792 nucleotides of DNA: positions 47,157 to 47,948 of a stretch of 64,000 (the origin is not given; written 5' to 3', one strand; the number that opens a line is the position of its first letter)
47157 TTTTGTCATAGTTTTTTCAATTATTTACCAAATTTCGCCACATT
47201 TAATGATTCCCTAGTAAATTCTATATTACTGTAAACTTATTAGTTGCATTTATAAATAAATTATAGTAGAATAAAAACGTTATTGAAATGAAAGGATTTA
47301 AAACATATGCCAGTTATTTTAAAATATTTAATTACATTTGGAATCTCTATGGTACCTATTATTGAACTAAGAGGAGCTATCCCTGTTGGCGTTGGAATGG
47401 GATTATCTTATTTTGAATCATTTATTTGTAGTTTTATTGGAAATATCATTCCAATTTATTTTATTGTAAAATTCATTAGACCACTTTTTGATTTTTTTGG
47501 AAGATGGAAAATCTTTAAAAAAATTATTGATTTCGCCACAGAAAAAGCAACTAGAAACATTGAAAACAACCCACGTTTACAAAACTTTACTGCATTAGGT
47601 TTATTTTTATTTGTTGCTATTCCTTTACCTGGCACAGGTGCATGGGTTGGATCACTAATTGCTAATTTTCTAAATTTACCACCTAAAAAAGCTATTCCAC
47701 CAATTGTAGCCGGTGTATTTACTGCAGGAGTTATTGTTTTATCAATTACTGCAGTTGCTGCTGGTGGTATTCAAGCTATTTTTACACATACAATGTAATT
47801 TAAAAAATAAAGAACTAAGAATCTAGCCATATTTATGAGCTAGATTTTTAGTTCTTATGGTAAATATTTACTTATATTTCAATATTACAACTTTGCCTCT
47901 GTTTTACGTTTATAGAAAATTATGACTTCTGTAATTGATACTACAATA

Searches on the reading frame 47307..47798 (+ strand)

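Call 14: search_protein_families(library=pfam, proteins=[window:47307-47798:+], max_evalue=0.01)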
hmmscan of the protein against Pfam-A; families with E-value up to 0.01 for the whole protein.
window:47307-47798:+ (163 aa): 1 family
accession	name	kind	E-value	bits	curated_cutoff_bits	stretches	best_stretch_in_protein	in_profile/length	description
PF06695.16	Sm_multidrug_ex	-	3.9e-39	134.4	30.7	1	20-143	1-121/121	Putative small multi-drug export protein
